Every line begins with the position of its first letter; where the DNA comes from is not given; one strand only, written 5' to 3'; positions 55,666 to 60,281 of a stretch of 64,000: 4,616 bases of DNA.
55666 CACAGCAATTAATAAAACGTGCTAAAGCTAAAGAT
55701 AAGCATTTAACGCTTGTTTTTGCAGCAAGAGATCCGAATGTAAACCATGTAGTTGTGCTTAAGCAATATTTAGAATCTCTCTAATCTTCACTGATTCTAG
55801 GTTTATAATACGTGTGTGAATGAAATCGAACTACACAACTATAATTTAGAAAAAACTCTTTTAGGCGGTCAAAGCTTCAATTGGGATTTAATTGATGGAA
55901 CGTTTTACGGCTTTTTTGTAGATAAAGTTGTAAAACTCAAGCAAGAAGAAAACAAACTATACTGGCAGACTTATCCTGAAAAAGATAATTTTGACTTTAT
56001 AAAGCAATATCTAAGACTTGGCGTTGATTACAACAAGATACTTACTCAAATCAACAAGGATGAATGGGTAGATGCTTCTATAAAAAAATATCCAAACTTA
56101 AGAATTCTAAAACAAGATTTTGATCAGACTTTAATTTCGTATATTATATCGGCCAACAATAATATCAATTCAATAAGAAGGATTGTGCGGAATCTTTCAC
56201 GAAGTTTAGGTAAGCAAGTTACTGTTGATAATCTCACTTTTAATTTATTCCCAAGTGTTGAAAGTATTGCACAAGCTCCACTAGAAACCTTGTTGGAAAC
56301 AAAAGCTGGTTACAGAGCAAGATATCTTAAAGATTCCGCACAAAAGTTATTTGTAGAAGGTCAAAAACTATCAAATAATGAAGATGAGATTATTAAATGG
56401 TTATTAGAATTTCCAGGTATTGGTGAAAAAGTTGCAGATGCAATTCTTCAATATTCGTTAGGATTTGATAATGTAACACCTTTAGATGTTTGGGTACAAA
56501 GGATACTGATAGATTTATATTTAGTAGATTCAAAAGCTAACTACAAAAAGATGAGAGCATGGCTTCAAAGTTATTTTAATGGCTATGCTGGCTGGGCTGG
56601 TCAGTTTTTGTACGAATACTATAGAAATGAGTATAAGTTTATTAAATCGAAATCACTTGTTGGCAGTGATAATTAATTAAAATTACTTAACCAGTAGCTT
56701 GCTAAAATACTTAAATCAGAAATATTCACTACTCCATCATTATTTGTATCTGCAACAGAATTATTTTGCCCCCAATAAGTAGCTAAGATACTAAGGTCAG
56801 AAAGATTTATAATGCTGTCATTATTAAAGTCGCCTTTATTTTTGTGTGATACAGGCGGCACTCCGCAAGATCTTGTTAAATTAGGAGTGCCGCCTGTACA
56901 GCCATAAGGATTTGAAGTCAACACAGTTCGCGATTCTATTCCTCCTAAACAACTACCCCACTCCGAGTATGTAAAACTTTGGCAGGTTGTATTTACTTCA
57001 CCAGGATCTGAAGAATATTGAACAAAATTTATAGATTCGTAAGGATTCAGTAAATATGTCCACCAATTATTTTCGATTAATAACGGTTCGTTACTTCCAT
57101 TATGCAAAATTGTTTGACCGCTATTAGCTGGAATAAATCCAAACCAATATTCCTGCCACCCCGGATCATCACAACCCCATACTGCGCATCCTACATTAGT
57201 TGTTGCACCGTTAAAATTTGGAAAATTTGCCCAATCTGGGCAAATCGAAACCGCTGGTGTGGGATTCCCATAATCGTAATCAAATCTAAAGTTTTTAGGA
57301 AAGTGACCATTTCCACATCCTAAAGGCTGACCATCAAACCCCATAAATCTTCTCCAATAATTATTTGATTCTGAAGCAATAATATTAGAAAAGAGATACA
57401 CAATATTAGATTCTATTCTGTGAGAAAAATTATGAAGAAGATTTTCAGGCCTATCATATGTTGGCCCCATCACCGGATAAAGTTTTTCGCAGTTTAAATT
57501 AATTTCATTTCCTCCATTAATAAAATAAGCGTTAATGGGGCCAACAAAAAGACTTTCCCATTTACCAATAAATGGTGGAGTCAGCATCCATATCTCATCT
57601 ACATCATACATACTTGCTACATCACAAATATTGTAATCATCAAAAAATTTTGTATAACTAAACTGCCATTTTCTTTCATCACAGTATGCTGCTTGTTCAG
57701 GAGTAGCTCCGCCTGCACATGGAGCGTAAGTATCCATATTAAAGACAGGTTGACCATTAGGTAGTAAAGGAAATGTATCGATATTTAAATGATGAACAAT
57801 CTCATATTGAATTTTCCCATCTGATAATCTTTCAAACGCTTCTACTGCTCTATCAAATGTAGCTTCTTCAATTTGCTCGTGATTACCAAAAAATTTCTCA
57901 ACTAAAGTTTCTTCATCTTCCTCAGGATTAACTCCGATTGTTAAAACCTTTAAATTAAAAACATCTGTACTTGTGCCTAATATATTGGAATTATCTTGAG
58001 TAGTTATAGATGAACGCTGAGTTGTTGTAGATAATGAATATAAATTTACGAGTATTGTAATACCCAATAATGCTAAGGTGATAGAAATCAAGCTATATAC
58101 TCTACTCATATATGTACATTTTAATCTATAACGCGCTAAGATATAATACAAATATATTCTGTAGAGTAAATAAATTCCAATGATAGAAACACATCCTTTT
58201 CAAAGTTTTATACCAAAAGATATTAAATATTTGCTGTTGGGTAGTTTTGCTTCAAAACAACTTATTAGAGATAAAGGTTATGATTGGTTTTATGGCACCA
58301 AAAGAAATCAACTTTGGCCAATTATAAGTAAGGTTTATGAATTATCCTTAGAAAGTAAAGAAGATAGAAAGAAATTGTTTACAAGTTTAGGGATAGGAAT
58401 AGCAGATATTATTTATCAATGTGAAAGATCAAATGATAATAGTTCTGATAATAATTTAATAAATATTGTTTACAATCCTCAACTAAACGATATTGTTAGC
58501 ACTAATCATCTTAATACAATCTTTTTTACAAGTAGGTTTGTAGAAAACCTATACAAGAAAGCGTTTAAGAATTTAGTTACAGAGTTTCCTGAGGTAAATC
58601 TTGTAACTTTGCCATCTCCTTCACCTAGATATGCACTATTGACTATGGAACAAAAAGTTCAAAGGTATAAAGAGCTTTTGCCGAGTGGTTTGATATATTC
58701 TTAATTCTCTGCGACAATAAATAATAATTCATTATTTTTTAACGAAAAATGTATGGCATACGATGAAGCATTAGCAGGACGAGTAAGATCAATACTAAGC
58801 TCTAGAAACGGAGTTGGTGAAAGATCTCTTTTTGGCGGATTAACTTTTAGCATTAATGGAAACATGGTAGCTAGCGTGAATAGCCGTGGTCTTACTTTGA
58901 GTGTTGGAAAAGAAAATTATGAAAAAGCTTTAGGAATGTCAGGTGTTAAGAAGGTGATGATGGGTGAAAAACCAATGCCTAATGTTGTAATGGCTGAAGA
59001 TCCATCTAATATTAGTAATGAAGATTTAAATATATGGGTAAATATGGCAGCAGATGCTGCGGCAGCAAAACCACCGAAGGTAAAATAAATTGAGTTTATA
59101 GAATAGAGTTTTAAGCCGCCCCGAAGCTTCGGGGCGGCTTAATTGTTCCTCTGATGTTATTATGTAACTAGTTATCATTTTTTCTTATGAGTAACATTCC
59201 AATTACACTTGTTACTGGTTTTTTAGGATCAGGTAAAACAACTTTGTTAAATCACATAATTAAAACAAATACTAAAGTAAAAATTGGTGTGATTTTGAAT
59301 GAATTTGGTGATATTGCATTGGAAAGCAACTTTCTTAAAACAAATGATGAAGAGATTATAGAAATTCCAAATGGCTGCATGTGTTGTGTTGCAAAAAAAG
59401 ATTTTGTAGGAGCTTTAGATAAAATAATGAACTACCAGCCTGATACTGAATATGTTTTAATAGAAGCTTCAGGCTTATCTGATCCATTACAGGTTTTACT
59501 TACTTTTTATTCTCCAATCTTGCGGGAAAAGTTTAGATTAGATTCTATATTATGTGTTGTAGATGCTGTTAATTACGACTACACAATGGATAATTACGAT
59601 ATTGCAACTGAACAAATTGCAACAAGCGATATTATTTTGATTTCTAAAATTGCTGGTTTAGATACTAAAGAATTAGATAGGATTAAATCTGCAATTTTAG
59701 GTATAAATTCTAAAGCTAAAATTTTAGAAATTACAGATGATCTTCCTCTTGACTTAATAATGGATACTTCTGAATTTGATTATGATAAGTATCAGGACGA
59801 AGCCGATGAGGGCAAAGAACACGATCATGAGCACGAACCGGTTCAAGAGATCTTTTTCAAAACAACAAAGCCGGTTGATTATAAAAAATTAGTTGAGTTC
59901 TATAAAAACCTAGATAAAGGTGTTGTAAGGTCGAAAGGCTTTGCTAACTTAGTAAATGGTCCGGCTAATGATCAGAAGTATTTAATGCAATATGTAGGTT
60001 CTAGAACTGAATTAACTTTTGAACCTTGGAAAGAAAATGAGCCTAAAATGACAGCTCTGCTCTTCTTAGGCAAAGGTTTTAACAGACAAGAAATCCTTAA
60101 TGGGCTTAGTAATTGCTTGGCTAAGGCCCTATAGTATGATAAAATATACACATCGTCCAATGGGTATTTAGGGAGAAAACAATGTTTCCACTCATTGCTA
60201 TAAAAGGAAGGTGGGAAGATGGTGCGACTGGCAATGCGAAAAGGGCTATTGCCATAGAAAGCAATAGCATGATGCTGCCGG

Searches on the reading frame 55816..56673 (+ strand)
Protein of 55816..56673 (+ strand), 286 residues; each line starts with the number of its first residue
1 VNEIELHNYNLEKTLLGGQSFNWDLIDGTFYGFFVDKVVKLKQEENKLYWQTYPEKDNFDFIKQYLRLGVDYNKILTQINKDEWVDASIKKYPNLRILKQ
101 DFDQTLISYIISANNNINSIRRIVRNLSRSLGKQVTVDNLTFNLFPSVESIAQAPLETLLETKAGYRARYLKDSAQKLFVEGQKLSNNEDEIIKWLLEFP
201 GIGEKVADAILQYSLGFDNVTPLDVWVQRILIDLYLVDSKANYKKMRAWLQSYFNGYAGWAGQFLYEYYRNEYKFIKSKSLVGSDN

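Call 53: search_protein_families(library=pfam, proteins=[window:55816-56673:+], max_evalue=0.01)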
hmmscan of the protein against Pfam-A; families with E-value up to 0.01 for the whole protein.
window:55816-56673:+ (286 aa): 3 families
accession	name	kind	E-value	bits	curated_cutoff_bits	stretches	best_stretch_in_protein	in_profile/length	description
PF07934.18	OGG_N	-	9.6e-19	68.1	23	1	6-102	6-111/115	8-oxoguanine DNA glycosylase, N-terminal domain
PF00730.31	HhH-GPD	-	7e-13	49.3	26.2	1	107-252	1-104/108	HhH-GPD superfamily base excision DNA repair protein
PF00633.29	HHH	-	0.0024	18.1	24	1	194-213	11-30/30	Helix-hairpin-helix motif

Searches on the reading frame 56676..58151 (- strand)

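Call 53: search_protein_families(library=pfam, proteins=[window:56676-58151:-], max_evalue=0.01)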
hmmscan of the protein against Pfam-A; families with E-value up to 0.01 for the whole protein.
window:56676-58151:- (492 aa): 1 family
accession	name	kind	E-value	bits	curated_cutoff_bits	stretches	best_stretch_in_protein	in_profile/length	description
PF00404.24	Dockerin_1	-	6.8e-08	33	22.9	1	439-486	1-55/57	Dockerin type I domain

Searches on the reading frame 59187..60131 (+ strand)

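Call 53: search_protein_families(library=pfam, proteins=[window:59187-60131:+], max_evalue=0.01)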
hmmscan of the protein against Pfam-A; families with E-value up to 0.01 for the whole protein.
window:59187-60131:+ (315 aa): 5 families
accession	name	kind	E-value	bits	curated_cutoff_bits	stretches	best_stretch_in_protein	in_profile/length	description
PF02492.25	cobW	-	4.7e-48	163.6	20.7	1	5-180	1-179/180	CobW/HypB/UreG, nucleotide-binding domain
PF07683.19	CobW_C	-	5.2e-14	52.3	22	1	220-311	2-94/94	Cobalamin synthesis protein cobW C-terminal domain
PF13238.12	AAA_18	-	0.0053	17.7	29.4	0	8-56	2-44/128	AAA domain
PF01637.24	ATPase_2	-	0.0079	16.5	33.2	0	5-36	21-52/225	ATPase domain predominantly from Archaea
PF13401.12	AAA_22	-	0.0088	16.8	27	0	6-41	7-33/130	AAA domain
